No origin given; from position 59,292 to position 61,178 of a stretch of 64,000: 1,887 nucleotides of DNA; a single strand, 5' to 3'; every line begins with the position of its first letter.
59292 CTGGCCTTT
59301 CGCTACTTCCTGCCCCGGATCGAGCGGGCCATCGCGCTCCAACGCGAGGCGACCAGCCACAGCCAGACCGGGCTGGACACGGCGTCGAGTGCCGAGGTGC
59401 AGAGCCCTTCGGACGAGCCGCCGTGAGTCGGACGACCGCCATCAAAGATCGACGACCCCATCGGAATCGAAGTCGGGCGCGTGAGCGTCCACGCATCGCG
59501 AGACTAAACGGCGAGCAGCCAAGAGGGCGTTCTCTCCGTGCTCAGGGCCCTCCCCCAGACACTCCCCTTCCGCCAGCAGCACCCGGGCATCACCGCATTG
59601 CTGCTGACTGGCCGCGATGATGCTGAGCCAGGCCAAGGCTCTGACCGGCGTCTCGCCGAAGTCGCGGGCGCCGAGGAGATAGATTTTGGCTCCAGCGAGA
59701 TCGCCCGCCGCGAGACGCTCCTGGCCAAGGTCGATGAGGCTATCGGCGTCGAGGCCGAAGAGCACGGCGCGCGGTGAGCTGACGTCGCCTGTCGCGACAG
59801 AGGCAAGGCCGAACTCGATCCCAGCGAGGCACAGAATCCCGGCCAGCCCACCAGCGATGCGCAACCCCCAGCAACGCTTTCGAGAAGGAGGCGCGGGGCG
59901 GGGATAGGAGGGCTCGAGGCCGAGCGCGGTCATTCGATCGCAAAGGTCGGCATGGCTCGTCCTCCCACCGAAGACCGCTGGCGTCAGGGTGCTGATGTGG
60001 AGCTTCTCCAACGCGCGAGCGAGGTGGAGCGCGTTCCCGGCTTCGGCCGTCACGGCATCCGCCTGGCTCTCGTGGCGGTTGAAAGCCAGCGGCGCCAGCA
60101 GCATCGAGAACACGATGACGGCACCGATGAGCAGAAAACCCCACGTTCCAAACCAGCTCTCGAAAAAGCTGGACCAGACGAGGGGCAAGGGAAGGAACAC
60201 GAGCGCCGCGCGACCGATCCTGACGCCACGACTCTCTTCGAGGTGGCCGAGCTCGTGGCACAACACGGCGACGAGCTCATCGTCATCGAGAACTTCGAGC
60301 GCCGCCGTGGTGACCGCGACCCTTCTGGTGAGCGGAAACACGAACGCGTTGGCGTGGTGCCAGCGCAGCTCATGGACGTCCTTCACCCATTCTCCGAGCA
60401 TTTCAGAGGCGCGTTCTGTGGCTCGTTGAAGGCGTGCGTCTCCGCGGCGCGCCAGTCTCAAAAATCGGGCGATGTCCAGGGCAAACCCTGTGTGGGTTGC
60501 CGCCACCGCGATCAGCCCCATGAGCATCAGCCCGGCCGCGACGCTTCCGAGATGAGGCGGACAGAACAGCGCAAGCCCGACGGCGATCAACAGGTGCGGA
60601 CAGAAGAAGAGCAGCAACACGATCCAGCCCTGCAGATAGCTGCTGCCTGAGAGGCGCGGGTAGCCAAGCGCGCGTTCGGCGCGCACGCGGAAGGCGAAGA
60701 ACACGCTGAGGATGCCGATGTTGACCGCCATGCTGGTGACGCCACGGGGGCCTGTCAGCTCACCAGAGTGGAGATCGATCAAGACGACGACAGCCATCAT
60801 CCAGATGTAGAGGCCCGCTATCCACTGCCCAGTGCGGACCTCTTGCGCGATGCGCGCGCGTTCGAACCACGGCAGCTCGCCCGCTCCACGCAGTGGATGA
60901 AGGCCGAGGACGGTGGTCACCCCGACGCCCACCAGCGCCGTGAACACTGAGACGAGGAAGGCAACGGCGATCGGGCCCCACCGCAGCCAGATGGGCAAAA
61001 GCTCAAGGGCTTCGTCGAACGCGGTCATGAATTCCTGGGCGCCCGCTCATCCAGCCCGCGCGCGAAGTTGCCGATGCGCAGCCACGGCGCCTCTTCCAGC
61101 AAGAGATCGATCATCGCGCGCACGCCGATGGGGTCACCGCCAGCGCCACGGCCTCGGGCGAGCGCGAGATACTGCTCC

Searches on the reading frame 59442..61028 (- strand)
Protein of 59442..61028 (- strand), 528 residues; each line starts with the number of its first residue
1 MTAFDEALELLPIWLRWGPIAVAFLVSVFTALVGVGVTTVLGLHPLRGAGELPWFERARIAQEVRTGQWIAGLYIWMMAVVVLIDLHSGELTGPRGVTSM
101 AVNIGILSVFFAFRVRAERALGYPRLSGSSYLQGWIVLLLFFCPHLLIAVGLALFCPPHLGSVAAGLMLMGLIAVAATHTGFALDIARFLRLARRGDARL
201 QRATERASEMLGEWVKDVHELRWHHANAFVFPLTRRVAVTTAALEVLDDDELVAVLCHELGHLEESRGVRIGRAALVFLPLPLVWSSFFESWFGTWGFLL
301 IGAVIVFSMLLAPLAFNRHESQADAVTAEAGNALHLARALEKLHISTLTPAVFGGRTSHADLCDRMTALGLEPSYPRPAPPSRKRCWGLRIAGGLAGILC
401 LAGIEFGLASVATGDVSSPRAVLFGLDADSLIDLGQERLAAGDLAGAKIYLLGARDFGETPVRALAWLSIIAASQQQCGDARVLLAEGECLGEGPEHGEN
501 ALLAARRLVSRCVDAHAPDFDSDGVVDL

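Call 12: find_encoding_contigs(protein=window:59442-61028:-, flank=10000, max_places=6)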
Protein window:59442-61028:- (528 aa): 1 contig read that carries it; 1 place shown.
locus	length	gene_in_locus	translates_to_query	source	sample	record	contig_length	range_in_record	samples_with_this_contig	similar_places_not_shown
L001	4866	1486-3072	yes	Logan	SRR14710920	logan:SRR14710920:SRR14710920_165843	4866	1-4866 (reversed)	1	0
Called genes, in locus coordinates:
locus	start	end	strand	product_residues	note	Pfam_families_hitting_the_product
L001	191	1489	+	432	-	PF04055:Radical_SAM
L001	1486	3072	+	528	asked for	PF01435:Peptidase_M48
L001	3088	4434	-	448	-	PF05977:MFS_3, PF07690:MFS_1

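Call 14: find_related_loci(query=window:59442-61028:-, collection=genome_contigs, flank=10000)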
Query window:59442-61028:- (528 aa) in genome_contigs; peptide patterns used: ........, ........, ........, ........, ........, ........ (x = any residue, [..] = any of these).
52 stretches matched a pattern, but none encodes a relative of the query by tblastn (E <= 1e-3).

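Call 24: list_cluster_members(proteins=[window:59442-61028:-, window:55789-56592:+, window:30193-33954:+, window:10957-12822:+, window:58080-59426:+])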
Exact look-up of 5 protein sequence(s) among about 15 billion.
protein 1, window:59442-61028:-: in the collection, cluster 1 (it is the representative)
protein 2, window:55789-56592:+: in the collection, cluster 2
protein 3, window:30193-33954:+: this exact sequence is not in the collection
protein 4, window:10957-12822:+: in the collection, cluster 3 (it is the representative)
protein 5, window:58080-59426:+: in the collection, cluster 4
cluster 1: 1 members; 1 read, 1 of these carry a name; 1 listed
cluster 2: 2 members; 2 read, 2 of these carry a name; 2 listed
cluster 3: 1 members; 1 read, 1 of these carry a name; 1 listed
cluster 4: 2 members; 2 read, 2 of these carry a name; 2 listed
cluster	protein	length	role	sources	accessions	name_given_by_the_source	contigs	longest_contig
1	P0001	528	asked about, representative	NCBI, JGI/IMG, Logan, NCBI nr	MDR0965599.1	MAG: M48 family metalloprotease [Myxococcales bacterium] | Zn-dependent protease with chaperone function | M48 family metalloprotease [Myxococcales bacterium]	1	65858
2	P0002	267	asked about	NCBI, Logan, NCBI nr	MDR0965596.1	MAG: nucleotide exchange factor GrpE [Myxococcales bacterium] | nucleotide exchange factor GrpE [Myxococcales bacterium]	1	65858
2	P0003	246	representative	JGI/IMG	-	molecular chaperone GrpE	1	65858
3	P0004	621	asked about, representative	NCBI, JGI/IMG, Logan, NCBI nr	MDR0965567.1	MAG: NAD(+) synthase [Myxococcales bacterium] | NAD+ synthase (glutamine-hydrolysing) | NAD(+) synthase [Myxococcales bacterium]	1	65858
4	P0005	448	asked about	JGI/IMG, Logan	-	MFS family permease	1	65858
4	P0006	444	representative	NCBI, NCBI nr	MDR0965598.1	MAG: MFS transporter [Myxococcales bacterium] | MFS transporter [Myxococcales bacterium]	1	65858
